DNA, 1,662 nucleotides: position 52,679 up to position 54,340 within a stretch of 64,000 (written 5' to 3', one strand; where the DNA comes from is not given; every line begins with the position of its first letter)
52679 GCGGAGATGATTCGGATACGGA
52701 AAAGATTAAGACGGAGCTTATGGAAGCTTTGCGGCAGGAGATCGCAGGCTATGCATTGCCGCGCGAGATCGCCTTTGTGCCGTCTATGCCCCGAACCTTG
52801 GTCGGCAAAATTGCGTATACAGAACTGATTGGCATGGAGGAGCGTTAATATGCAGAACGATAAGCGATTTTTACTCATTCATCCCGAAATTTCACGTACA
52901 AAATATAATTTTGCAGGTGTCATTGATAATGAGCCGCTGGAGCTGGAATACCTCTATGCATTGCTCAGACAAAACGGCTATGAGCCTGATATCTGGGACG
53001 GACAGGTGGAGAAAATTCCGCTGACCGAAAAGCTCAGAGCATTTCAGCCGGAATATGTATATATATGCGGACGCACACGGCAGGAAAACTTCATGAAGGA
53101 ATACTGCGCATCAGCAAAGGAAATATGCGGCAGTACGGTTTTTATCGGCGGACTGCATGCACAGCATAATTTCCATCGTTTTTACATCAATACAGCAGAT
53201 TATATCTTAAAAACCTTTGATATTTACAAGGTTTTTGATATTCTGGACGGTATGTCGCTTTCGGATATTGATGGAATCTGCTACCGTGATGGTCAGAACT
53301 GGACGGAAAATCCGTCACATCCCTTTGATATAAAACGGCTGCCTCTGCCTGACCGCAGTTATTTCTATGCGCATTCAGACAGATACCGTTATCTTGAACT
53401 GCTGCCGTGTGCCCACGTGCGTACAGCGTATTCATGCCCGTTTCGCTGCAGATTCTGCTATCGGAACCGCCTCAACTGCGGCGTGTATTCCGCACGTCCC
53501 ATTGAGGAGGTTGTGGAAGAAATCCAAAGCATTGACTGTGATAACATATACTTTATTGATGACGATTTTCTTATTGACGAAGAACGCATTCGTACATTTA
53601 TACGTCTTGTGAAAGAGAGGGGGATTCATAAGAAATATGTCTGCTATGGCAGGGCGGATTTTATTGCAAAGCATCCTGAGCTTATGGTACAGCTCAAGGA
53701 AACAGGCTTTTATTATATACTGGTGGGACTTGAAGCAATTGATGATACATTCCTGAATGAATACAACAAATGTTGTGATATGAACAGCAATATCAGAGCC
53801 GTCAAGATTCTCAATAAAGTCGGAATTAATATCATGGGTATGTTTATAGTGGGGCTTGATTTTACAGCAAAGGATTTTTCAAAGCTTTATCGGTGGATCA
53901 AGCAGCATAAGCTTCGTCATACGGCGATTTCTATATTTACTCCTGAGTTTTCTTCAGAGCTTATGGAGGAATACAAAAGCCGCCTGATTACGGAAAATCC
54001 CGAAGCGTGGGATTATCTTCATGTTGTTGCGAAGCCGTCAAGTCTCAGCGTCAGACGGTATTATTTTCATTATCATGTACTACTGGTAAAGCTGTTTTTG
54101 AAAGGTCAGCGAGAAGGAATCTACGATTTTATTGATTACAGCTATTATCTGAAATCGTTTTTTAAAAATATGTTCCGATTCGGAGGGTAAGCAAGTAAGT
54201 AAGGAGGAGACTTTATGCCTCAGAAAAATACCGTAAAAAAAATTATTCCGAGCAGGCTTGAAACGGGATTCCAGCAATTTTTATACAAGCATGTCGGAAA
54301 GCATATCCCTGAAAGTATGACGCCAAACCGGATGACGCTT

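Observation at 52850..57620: The chemical triad of early fosfomycin biosynthesis (Fe-ADH, cytidylyltransferase, B12-radical SAM) reappears next to a CDP-alcohol transferase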

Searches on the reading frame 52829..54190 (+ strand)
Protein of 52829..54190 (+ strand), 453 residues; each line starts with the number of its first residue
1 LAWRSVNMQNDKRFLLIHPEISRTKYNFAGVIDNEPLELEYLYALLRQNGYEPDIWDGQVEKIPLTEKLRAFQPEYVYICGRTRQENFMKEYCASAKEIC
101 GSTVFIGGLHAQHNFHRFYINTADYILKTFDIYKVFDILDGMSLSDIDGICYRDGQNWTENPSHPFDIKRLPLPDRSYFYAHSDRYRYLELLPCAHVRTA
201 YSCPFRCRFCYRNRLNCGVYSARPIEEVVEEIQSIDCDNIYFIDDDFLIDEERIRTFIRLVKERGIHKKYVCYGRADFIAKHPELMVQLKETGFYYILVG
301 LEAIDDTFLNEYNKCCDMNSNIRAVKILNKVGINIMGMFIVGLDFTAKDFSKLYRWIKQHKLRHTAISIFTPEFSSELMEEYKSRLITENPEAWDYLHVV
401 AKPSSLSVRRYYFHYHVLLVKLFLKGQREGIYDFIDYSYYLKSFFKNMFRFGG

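Call 4: search_protein_families(library=pfam, proteins=[window:52829-54190:+], max_evalue=0.01)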
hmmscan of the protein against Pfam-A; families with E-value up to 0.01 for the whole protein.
window:52829-54190:+ (453 aa): 2 families
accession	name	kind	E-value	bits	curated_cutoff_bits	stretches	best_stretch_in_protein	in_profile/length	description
PF04055.27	Radical_SAM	-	1e-16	62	29.5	1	201-357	5-166/166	Radical SAM superfamily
PF02310.24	B12-binding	-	6.9e-06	26.3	32.1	1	34-114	12-94/121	B12 binding domain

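Call 5: search_protein_families(library=ncbifam, proteins=[window:52829-54190:+], max_evalue=0.01)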
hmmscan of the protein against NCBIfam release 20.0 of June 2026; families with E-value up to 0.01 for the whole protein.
window:52829-54190:+ (453 aa): 17 families
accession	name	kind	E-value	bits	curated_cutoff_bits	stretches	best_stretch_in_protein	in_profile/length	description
TIGR04367.1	HpnR_B12_rSAM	equivalog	8.8e-36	123.5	650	1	13-413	2-403/490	hopanoid C-3 methylase HpnR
TIGR02026.1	BchE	equivalog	2e-27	96.2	481.35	1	13-412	1-417/497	magnesium-protoporphyrin IX monomethyl ester anaerobic oxidative cyclase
TIGR04479.1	bcpD_PhpK_rSAM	subfamily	1e-24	86.8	600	1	137-343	190-391/504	PhpK family radical SAM P-methyltransferase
TIGR03471.1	HpnJ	equivalog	1.2e-18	67.2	577.6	1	124-381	122-386/472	hopanoid biosynthesis associated radical SAM protein HpnJ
TIGR04295.1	B12_rSAM_oligo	hypoth_equivalog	4.9e-14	51.8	400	1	14-327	2-328/422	TIGR04295 family B12-binding domain-containing radical SAM protein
NF040546.1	rSAM_CUAEP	equivalog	1.4e-12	47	500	1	35-363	12-344/468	CUAEP/CCAEP-tail radical SAM (seleno)protein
NF040542.1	rSAM_RCCLKC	equivalog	2.9e-11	43.2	450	1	103-364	80-354/423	arsinothricin biosynthesis radical SAM protein ArsL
NF038361.1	rSAM_Sden_1168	equivalog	9.6e-11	40.9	575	1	188-384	276-475/560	Sden_1168 family B12-binding radical SAM P-methyltransferase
TIGR04072.2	rSAM_ladder_B12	equivalog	4.1e-10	38.9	360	1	193-341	179-329/443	lipid biosynthesis B12-binding/radical SAM protein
TIGR04014.1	B12_SAM_MJ_0865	equivalog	7.1e-09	35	360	1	195-382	161-358/434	methyl-coenzyme M reductase glutamine C-methyltransferase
NF050148.1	rSAM_ApyD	equivalog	2.8e-07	29.3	750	1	134-343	141-348/645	RiPP biosynthesis radical SAM protein ApyD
NF033070.1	rSAM_AprD4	equivalog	3.8e-07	29.3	500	1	167-378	169-386/456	AprD4 family radical SAM diol-dehydratase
TIGR03975.1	rSAM_ocin_1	subfamily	5.6e-07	28.4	281.85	1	141-359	205-429/606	RiPP maturation radical SAM C-methyltransferase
NF045585.1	rSAM_slr0320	equivalog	1.6e-06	26.9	775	1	196-334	237-380/511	photosystem II high light acclimation radical SAM protein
TIGR04385.1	B12_rSAM_cofa1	equivalog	3.2e-05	23.3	450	1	144-342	145-345/438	B12 lower ligand biosynthesis radical SAM protein BzaD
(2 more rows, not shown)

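Call 22: search_solved_structures(query=window:52850-54190:+, max_evalue=0.01)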
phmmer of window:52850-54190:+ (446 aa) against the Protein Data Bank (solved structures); distinct sequences matched with E-value up to 0.01: 2.
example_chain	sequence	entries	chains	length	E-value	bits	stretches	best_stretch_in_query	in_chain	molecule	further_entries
6fd2_B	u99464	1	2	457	0.00038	22.9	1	163-371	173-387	Putative apramycin biosynthetic oxidoreductase 4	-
9ccb_A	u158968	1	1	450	0.0033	19.9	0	188-384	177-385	Radical SAM core domain-containing protein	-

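Call 29: find_related_loci(query=A1, collection=genome_contigs, flank=10000)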
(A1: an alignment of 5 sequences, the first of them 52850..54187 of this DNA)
Query A1 (446 aa) in genome_contigs; peptide patterns used: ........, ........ (x = any residue, [..] = any of these).
144 stretches matched a pattern; 86 encode a relative of the query (tblastn E <= 1e-3); the best 80 are kept; 80 distinct loci.
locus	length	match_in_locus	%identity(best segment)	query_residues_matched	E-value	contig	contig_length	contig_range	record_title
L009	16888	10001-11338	78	1-446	0e+0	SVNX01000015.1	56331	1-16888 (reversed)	MAG: Ruminococcus sp. isolate SIG550 NODE_13278_length_56331_cov_6.157124, whole genome shotgun sequence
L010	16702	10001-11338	71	1-446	0e+0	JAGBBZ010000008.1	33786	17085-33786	MAG: Eubacterium sp. isolate RGIG8980 Water_deer_Rectum-2__c104717, whole genome shotgun sequence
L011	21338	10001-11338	72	1-446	0e+0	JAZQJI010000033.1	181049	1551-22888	MAG: Oscillospiraceae bacterium isolate T1900044621_TS20190087.MAGScoT_cleanbin_000002 SGB_885_k141_1386681, whole genom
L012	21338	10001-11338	70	1-446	0e+0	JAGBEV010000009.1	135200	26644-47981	MAG: Lachnospiraceae bacterium isolate RGIG9054 Water_deer_Rectum-4__c38853, whole genome shotgun sequence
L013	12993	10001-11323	71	6-446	0e+0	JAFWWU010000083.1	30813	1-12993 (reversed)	MAG: Ruminococcus sp. isolate RGIG6142 Sheep_Rectum-1__c479467, whole genome shotgun sequence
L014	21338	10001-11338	69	1-446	0e+0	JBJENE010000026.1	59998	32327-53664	MAG: Butyrivibrio sp. isolate LOHA14_bin.032 NODE_189_length_59998_cov_9.394942, whole genome shotgun sequence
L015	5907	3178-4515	66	1-446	0e+0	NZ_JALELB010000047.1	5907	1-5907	MAG: Ruminococcus sp. isolate SUG102 k141_5090870, whole genome shotgun sequence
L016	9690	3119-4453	66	1-446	0e+0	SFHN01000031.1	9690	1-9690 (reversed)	MAG: [Eubacterium] saphenum isolate W1P1.057 Contig3270, whole genome shotgun sequence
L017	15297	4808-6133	67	4-446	0e+0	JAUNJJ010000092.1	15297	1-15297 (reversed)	MAG: Oscillospiraceae bacterium isolate S2A_St_21 NODE_1181_length_15297_cov_16.445152, whole genome shotgun sequence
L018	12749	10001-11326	65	5-446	0e+0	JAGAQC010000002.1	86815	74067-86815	MAG: Ruminococcus sp. isolate RGIG8671 Water_deer_Colon-1__c27, whole genome shotgun sequence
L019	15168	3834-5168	65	2-446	0e+0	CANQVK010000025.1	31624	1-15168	MAG: uncultured Ruminococcus sp. isolate Lapin-033__bin28 genome assembly, contig: Lapin-033__NODE_1085_length_31624_cov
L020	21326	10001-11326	65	3-446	0e+0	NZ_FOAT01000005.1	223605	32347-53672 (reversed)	Ruminococcus albus strain KH2T6, whole genome shotgun sequence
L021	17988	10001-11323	66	6-446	0e+0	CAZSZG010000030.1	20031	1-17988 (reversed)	MAG TPA_asm: uncultured Oscillospiraceae bacterium isolate SRP294416_co2_663 genome assembly, contig: NODE_2765_length_2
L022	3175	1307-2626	63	6-446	0e+0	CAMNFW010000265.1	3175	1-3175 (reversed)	MAG: uncultured Ruminococcus sp. isolate SRR1222429_bin.119_metaWRAP_v1.3_MAG genome assembly, contig: NODE.110353_lengt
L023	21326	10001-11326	65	3-446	0e+0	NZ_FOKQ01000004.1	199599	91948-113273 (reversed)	Ruminococcus albus strain AR67, whole genome shotgun sequence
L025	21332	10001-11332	63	1-446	0e+0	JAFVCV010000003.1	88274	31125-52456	MAG: Ruminococcus sp. isolate RGIG5054 Roe_deer_Rumen.Co__c39869, whole genome shotgun sequence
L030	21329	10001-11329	64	1-446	0e+0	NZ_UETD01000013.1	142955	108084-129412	Ruminococcus flavefaciens strain SAb67, whole genome shotgun sequence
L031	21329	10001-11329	62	1-446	0e+0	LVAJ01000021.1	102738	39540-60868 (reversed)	MAG: Clostridiales bacterium Firm_04 _contig_371443, whole genome shotgun sequence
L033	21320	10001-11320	63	4-446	0e+0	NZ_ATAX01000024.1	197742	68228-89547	Ruminococcus flavefaciens 007c Rf007c_contig00751, whole genome shotgun sequence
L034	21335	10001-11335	61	1-446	0e+0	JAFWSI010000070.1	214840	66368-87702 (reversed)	MAG: Ruminococcus sp. isolate RGIG6026 Sheep_Omasum-4__c1016243, whole genome shotgun sequence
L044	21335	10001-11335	59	1-446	0e+0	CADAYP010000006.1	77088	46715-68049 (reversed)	MAG: Ruminococcus flavefaciens isolate RUG13743 genome assembly, contig: RUG13743_asm_6, whole genome shotgun sequence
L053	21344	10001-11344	58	3-443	2e-177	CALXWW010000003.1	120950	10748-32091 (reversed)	MAG: uncultured Clostridia bacterium isolate BRZ_CH__bin9 genome assembly, contig: BRZ_CH__NODE_282_length_120950_cov_20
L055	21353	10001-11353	59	1-443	1e-176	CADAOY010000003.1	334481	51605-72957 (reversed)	MAG: uncultured Lachnospiraceae bacterium isolate RUG13496 genome assembly, contig: RUG13496_asm_3, whole genome shotgun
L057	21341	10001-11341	57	3-442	1e-176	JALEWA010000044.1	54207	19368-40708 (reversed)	MAG: Lachnospiraceae bacterium isolate SUG387 k141_9175064, whole genome shotgun sequence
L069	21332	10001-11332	57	6-442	6e-171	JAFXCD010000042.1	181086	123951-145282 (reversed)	MAG: Lachnospiraceae bacterium isolate RGIG6281 Sheep_Rectum-3__c1964, whole genome shotgun sequence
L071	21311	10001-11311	56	8-443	1e-169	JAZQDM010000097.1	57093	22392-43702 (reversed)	MAG: Lachnospiraceae bacterium isolate T1900044636_TS20190102.MAGScoT_cleanbin_000047 SGB_1155_k141_713332, whole genome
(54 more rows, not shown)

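Call 33: search_protein_families(library=pfam, proteins=[L053:12686-13930:+, L053:13927-14661:+, L053:14728-15237:+, L031:12654-14672:+, L031:14674-15801:+, L031:15798-16913:+, L034:4296-5462:-, L034:2692-3885:-, L020:12871-14244:+, L030:13013-14950:+], max_evalue=0.001)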
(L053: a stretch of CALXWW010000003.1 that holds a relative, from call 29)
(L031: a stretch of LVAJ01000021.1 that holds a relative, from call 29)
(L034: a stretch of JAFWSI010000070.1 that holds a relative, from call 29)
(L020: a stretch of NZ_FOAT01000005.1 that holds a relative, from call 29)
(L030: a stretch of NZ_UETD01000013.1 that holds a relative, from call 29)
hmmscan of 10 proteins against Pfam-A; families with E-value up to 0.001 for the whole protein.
L053:12686-13930:+ (414 aa): 2 families
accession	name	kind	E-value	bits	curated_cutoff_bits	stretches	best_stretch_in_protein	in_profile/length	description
PF07690.21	MFS_1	-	1.5e-48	166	33.4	1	20-370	2-345/347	Major Facilitator Superfamily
PF00083.30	Sugar_tr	-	0.00057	19.3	22.3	0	39-398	36-430/452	Sugar (and other) transporter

L053:13927-14661:+ (244 aa): 2 families
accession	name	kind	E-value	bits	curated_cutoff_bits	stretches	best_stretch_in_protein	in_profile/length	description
PF12804.13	NTP_transf_3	-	4.7e-11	43.6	27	1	3-123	1-115/160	MobA-like NTP transferase domain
PF00483.29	NTP_transferase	-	3.1e-07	30.7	21.2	1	2-114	1-117/245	Nucleotidyl transferase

L053:14728-15237:+ (169 aa): 0 families

L031:12654-14672:+ (672 aa): 5 families
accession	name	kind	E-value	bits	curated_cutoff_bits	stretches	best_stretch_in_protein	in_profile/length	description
PF13714.12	PEP_mutase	-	1.4e-53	182.4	31.5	1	396-645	9-239/240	Phosphoenolpyruvate phosphomutase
PF12804.13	NTP_transf_3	-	1.7e-11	45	27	1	3-123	1-110/160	MobA-like NTP transferase domain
PF01467.32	CTP_transf_like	-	2.4e-11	44.4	21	1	251-345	7-102/133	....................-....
PF00483.29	NTP_transferase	-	2.7e-07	30.9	21.2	1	2-115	1-116/245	Nucleotidyl transferase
PF20202.4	DUF6564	-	2.4e-05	24.5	25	1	28-132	11-120/230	Domain of unknown function (DUF6564)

L031:14674-15801:+ (375 aa): 3 families
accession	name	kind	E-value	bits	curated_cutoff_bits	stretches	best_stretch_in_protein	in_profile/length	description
PF00465.25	Fe-ADH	-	5.6e-36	124.1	31.3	1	12-165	12-168/168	Iron-containing alcohol dehydrogenase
PF25137.1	ADH_Fe_C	-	5e-17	62.7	27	1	178-340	3-157/194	Fe-containing alcohol dehydrogenase family, C-terminal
PF13685.12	Fe-ADH_2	-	4.9e-11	43.3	28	1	13-99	9-93/149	Iron-containing alcohol dehydrogenase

L031:15798-16913:+ (371 aa): 2 families
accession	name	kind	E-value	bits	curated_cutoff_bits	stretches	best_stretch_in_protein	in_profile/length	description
PF02775.26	TPP_enzyme_C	-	7.8e-17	61.9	21.9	1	220-342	18-151/151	Thiamine pyrophosphate enzyme, C-terminal TPP binding domain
PF02776.23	TPP_enzyme_N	-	6.6e-12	45.7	26.8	1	10-115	14-111/119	Thiamine pyrophosphate enzyme, N-terminal TPP binding domain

L034:4296-5462:- (388 aa): 2 families
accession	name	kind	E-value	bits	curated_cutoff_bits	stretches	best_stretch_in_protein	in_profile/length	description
PF02775.26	TPP_enzyme_C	-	2.4e-16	60.3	21.9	1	237-350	26-151/151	Thiamine pyrophosphate enzyme, C-terminal TPP binding domain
PF02776.23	TPP_enzyme_N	-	1.1e-12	48.2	26.8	1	19-125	14-112/119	Thiamine pyrophosphate enzyme, N-terminal TPP binding domain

L034:2692-3885:- (397 aa): 4 families
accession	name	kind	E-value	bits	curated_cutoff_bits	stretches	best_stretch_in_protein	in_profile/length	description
PF13379.11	NMT1_2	-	2.7e-27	96.6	24.7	1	74-307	1-242/252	NMT1-like family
PF09084.16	NMT1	-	3.9e-15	56.8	20.5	1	89-301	2-209/216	NMT1/THI5 like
PF04069.17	OpuAC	-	1.7e-08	34.8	21.2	0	214-319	30-116/257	Substrate binding domain of ABC-type glycine betaine transport system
PF12974.12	Phosphonate-bd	-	1e-05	25.5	27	1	107-243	28-165/242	ABC transporter, phosphonate, periplasmic substrate-binding protein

L020:12871-14244:+ (457 aa): 1 family
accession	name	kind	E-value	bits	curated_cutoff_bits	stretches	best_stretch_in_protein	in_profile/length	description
PF00860.26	Xan_ur_permease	-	2e-78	264.2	27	1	14-418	1-383/389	Permease family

L030:13013-14950:+ (645 aa): 9 families
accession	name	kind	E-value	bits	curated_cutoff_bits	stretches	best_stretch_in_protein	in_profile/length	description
PF02719.21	Polysacc_synt_2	-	1.6e-121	405.5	20.2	1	298-581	2-290/293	Polysaccharide biosynthesis protein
PF01370.27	Epimerase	-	5.6e-23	82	20.9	1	298-509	2-225/240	NAD dependent epimerase/dehydratase family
PF16363.11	GDP_Man_Dehyd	-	6.9e-16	59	27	1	298-423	1-131/332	GDP-mannose 4,6 dehydratase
PF13727.12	CoA_binding_3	-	3.3e-14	53.7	25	1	65-249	4-175/175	CoA-binding domain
PF04321.23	RmlD_sub_bind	-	1.2e-10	41.4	27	1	298-444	4-138/287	RmlD substrate binding domain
PF01073.25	3Beta_HSD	-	3.1e-08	33.4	22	1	298-427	1-122/280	3-beta hydroxysteroid dehydrogenase/isomerase family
PF00106.31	adh_short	-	3.7e-07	30.3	26.6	1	295-450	1-168/195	short chain dehydrogenase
PF07993.18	NAD_binding_4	-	3.3e-05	23.6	20.1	0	372-435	90-150/258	Male sterility protein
PF13561.12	adh_short_C2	-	0.00065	19.8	27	0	305-449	7-161/236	Enoyl-(Acyl carrier protein) reductase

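Call 51: search_solved_structures(query=A1, max_evalue=1)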
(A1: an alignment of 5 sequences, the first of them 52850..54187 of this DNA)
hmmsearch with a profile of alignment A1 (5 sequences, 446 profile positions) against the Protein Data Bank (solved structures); distinct sequences matched with E-value up to 1: 6.
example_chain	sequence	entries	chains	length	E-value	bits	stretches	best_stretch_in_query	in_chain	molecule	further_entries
6fd2_B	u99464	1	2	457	3.8e-05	26.2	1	188-374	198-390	Putative apramycin biosynthetic oxidoreductase 4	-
5ul2_A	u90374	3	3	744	0.0015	20.9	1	94-334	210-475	OxsB protein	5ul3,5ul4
6m8o_A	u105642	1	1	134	0.0024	20.3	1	23-134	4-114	DNA-binding response regulator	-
6wte_A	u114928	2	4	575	0.026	16.9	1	175-234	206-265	B12-binding domain-containing protein | Tryptophan-C2-methyltransferase containing B12-binding domain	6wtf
9ccb_A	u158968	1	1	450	0.075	15.3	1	189-362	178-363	Radical SAM core domain-containing protein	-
4jc0_A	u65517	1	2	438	0.72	12.1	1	172-238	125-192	Ribosomal protein S12 methylthiotransferase RimO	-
